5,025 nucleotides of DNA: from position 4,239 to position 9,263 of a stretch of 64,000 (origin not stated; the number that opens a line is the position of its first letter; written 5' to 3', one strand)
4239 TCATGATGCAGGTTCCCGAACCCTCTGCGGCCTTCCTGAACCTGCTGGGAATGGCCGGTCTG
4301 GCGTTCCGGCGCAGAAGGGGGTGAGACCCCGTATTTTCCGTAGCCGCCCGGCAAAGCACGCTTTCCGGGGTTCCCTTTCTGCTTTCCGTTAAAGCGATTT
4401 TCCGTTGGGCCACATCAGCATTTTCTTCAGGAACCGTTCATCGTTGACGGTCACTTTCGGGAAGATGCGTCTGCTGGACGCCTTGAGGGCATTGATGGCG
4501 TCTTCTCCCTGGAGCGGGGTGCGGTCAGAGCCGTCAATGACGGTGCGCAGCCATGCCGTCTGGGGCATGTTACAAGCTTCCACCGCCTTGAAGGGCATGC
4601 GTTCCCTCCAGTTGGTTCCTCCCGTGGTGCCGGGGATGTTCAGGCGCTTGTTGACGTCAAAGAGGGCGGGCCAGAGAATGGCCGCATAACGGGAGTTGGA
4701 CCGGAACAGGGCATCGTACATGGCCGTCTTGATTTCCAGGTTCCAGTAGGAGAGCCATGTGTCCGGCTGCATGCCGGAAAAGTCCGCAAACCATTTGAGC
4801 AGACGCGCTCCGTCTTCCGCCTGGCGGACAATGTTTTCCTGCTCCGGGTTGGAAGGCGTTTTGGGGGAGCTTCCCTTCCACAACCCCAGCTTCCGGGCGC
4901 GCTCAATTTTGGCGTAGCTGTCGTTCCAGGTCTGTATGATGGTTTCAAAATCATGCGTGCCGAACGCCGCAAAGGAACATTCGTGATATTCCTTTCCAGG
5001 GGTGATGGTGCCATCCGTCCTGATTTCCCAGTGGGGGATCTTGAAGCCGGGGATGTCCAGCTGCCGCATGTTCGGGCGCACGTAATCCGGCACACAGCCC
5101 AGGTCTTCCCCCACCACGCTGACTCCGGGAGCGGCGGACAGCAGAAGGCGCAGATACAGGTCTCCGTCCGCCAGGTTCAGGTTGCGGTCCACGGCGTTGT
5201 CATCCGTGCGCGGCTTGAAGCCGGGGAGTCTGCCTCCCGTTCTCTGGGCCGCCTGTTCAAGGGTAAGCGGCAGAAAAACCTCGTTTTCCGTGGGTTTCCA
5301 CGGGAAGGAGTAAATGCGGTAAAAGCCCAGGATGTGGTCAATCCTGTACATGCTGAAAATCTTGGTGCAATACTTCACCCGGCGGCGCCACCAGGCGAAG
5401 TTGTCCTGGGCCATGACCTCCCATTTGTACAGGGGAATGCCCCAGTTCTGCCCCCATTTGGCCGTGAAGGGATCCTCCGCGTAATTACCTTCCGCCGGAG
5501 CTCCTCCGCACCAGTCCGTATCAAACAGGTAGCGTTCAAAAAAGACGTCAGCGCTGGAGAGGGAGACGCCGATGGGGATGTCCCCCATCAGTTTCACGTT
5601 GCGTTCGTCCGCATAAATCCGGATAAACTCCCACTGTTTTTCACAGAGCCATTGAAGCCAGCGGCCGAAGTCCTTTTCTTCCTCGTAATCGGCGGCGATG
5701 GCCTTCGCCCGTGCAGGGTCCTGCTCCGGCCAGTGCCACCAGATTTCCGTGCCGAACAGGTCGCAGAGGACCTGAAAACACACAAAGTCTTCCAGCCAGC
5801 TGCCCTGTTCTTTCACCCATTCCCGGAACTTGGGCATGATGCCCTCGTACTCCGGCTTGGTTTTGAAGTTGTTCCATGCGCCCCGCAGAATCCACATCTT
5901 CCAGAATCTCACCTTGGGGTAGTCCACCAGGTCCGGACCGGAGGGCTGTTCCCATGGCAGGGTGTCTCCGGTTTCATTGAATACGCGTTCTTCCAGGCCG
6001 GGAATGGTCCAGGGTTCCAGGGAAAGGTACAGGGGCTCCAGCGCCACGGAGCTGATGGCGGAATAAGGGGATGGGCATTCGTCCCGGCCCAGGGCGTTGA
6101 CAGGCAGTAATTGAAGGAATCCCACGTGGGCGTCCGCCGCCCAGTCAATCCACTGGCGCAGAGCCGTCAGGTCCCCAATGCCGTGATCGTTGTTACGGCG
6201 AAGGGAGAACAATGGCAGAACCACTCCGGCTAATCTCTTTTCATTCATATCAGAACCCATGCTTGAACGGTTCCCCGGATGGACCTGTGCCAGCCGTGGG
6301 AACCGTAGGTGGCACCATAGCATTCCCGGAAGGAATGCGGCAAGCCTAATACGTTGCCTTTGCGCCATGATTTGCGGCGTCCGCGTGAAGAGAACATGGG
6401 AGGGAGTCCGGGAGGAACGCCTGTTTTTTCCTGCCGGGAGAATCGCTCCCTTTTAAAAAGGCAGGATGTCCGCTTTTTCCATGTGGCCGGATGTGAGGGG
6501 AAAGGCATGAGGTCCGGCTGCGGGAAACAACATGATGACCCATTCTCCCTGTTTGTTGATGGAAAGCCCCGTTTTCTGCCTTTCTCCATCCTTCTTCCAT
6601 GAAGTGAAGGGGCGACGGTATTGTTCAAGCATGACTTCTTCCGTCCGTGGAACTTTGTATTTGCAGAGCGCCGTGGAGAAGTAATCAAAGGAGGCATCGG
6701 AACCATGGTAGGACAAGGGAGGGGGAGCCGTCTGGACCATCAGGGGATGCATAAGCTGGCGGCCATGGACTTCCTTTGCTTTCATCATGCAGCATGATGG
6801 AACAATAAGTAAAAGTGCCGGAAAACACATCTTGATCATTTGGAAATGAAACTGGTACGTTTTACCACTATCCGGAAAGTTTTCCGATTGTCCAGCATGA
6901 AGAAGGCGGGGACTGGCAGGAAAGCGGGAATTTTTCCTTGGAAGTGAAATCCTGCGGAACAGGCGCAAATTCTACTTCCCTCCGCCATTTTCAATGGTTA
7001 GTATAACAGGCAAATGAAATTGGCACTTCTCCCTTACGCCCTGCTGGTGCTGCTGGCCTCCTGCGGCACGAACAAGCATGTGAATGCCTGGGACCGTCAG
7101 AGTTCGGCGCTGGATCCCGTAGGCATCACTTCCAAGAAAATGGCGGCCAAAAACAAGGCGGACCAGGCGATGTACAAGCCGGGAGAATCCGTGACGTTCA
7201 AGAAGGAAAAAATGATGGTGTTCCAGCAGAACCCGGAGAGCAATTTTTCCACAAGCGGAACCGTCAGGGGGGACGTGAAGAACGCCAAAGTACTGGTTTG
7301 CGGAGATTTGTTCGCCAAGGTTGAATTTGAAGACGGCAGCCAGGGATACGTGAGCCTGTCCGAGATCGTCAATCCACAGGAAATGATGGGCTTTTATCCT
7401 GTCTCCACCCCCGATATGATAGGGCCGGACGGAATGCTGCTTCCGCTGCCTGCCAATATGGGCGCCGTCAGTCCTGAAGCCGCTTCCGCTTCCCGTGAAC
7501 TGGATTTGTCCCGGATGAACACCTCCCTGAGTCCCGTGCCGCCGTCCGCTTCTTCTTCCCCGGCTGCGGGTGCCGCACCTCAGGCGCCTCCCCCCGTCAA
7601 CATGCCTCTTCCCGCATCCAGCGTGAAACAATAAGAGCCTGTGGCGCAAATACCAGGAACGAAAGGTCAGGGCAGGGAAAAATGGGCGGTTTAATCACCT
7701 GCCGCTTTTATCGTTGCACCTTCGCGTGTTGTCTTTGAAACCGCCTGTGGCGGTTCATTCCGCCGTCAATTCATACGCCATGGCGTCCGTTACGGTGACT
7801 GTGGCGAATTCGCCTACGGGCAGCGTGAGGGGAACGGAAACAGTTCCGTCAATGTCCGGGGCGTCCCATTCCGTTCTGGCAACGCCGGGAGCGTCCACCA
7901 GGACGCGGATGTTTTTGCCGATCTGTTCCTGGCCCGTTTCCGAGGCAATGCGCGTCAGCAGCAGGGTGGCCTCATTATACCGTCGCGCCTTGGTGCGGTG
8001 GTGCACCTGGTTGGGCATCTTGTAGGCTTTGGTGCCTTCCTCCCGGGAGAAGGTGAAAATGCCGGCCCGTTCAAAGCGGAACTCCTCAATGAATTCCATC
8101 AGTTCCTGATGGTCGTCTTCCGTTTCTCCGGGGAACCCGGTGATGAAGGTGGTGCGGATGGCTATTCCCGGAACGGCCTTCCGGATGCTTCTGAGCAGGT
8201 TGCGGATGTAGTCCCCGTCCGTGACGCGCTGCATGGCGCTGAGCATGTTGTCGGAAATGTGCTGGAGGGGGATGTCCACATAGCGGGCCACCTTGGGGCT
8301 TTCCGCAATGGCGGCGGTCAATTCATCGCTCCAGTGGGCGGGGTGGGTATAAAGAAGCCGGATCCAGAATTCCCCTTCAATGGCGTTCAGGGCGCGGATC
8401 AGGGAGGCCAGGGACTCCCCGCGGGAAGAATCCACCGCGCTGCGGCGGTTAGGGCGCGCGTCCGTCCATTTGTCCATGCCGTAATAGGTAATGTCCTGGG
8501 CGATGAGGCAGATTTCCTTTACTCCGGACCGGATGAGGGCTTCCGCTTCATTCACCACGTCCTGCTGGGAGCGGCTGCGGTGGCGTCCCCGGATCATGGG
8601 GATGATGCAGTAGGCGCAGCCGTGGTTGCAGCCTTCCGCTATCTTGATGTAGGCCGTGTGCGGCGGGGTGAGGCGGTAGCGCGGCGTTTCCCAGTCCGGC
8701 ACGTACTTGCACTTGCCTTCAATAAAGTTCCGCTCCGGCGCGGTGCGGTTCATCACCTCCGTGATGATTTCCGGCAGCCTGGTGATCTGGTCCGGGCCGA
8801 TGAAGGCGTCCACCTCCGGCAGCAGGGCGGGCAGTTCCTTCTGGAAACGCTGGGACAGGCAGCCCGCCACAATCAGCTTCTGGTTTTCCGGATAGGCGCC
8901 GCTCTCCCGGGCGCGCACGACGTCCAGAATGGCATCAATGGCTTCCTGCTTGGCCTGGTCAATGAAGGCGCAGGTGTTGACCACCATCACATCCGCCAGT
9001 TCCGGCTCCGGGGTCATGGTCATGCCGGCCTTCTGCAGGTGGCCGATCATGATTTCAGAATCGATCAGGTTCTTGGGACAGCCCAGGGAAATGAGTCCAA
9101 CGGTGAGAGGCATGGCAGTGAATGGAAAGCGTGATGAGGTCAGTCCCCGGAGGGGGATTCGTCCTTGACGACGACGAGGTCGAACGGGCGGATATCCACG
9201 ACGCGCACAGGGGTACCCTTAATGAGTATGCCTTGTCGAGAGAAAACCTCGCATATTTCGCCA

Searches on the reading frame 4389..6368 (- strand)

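Call 69: search_protein_families(library=pfam, proteins=[window:4389-6368:-], max_evalue=0.001)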
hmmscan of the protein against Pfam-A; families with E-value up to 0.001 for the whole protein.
window:4389-6368:- (659 aa): 1 family
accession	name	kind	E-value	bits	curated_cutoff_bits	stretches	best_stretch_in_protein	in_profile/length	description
PF02446.23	Glyco_hydro_77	-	2.1e-103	347.2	25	1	51-592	1-460/465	4-alpha-glucanotransferase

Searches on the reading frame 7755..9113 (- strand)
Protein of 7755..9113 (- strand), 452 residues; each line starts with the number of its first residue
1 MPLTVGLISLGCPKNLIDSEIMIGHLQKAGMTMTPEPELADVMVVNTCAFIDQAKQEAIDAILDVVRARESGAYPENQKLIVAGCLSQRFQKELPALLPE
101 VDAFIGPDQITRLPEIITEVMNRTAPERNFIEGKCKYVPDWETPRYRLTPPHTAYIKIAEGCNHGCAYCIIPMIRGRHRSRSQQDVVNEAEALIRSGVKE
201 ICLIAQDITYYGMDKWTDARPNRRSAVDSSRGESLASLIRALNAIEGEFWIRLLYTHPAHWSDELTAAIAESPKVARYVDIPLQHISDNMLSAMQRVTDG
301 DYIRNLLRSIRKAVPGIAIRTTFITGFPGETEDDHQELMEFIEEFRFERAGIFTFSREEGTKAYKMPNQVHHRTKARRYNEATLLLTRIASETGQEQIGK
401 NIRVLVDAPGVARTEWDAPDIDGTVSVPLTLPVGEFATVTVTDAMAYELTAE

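Call 7: search_protein_families(library=pfam, proteins=[window:7755-9113:-], max_evalue=0.01)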
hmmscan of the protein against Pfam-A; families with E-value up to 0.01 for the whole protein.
window:7755-9113:- (452 aa): 3 families
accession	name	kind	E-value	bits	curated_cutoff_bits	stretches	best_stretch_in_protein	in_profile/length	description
PF00919.26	UPF0004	-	3.3e-25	88.4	27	1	5-106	2-98/98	Uncharacterized protein family UPF0004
PF04055.27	Radical_SAM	-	6.7e-22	78.9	29.5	1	157-342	2-166/166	Radical SAM superfamily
PF18693.7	TRAM_2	-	3.9e-11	43.4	27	1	398-452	1-61/63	TRAM domain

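Call 41: list_cluster_members(proteins=[window:7755-9113:-, window:13747-14850:+, window:10655-11692:-, window:16880-18964:+])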
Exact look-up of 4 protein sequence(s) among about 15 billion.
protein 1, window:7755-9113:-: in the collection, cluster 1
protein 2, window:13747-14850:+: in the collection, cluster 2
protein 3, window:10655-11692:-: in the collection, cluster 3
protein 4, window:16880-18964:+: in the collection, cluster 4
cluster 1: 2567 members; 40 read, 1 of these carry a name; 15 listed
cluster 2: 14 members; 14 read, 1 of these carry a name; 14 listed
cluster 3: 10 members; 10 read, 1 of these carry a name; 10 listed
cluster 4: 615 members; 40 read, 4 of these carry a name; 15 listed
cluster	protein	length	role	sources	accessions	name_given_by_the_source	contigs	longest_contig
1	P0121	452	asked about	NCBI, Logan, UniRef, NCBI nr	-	-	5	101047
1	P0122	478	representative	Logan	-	-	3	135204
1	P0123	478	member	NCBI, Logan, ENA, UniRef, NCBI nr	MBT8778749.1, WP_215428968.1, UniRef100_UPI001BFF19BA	NfeD family protein [Akkermansia muciniphila] | NfeD family protein n=1 Tax=Akkermansia muciniphila TaxID=239935 RepID=UPI001BFF19BA | hypothetical protein [Akkermansia muciniphila]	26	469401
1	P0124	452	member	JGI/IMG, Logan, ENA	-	-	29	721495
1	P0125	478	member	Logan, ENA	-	-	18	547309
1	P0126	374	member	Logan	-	-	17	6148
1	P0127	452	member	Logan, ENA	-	-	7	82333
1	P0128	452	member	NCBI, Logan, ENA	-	-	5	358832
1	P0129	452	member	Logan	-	-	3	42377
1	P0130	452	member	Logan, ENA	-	-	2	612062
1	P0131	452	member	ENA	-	-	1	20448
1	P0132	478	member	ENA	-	-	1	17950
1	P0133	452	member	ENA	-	-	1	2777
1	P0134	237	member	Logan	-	-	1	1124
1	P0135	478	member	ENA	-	-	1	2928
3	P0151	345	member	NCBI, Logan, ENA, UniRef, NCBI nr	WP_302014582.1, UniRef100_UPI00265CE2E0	tyrosine-type recombinase/integrase [uncultured Akkermansia sp.] | tyrosine-type recombinase/integrase n=1 Tax=uncultured Akkermansia sp. TaxID=512294 ...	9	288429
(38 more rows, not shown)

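Call 43: find_encoding_contigs(protein=P0151, flank=3000, max_places=10)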
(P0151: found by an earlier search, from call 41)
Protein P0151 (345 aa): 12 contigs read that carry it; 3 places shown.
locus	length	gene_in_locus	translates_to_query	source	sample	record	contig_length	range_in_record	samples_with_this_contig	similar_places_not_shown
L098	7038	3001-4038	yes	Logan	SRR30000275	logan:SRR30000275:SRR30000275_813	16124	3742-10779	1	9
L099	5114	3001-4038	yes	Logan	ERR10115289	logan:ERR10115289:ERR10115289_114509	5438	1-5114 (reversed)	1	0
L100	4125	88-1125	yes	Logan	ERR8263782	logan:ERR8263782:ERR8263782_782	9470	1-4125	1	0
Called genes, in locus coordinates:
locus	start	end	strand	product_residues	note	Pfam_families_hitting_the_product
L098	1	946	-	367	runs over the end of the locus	PF01501:Glyco_transf_8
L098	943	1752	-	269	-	PF00535:Glycos_transf_2, PF10111:Glyco_tranf_2_2 (faint)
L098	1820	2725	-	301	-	PF01755:Glyco_transf_25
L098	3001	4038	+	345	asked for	PF00589:Phage_integrase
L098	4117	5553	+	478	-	PF25145:NfeD1b_N, PF24961:NfeD_membrane, PF01957:NfeD (weak)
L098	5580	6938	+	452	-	PF00919:UPF0004, PF04055:Radical_SAM, PF18693:TRAM_2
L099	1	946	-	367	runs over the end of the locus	PF01501:Glyco_transf_8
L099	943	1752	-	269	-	PF00535:Glycos_transf_2, PF10111:Glyco_tranf_2_2 (faint)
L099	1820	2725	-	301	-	PF01755:Glyco_transf_25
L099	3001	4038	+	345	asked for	PF00589:Phage_integrase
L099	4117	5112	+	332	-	?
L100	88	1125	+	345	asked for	PF00589:Phage_integrase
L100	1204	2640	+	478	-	PF25145:NfeD1b_N, PF24961:NfeD_membrane, PF01957:NfeD (weak)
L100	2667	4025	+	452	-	PF00919:UPF0004, PF04055:Radical_SAM, PF18693:TRAM_2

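Call 58: find_encoding_contigs(protein=P0123, flank=7000, max_places=4)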
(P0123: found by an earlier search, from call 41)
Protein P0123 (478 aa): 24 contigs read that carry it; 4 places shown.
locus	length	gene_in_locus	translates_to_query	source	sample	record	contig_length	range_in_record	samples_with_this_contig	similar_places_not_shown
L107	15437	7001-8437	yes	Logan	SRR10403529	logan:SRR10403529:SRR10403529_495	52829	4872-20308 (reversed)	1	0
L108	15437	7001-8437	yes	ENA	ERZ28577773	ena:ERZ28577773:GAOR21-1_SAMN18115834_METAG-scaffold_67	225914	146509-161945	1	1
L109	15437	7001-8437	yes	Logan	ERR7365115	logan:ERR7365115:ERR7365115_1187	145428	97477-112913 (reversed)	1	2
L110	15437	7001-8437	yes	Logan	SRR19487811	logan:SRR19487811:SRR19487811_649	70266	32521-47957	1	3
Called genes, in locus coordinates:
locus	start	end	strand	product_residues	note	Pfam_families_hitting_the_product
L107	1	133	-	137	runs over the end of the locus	-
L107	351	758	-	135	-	-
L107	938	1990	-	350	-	PF04173:DoxD, PF07681:DoxX (weak), PF07680:DoxA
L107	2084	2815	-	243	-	PF01427:Peptidase_M15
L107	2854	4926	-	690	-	PF03979:Sigma70_r1_1, PF00140:Sigma70_r1_2, PF04542:Sigma70_r2, PF04539:Sigma70_r3, PF04545:Sigma70_r4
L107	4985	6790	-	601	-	PF01807:Zn_ribbon_DnaG, PF08275:DNAG_N, PF01751:Toprim, PF13362:Toprim_3 (weak), PF13662:Toprim_4, PF13155:Toprim_2, PF10410:DnaB_bind (weak)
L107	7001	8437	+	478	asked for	PF25145:NfeD1b_N, PF24961:NfeD_membrane, PF01957:NfeD (weak)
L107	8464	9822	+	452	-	PF00919:UPF0004, PF04055:Radical_SAM, PF18693:TRAM_2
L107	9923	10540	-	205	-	-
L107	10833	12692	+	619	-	PF02446:Glyco_hydro_77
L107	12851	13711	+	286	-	PF06325:PrmA, PF05175:MTS (weak), PF13847:Methyltransf_31 (weak), PF13649:Methyltransf_25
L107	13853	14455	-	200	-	PF00677:Lum_binding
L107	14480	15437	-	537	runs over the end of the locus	PF07399:Na_H_antiport_3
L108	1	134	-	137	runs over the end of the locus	-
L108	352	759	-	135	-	-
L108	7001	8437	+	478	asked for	PF25145:NfeD1b_N, PF24961:NfeD_membrane, PF01957:NfeD (weak)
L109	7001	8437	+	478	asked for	PF25145:NfeD1b_N, PF24961:NfeD_membrane, PF01957:NfeD (weak)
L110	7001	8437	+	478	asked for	PF25145:NfeD1b_N, PF24961:NfeD_membrane, PF01957:NfeD (weak)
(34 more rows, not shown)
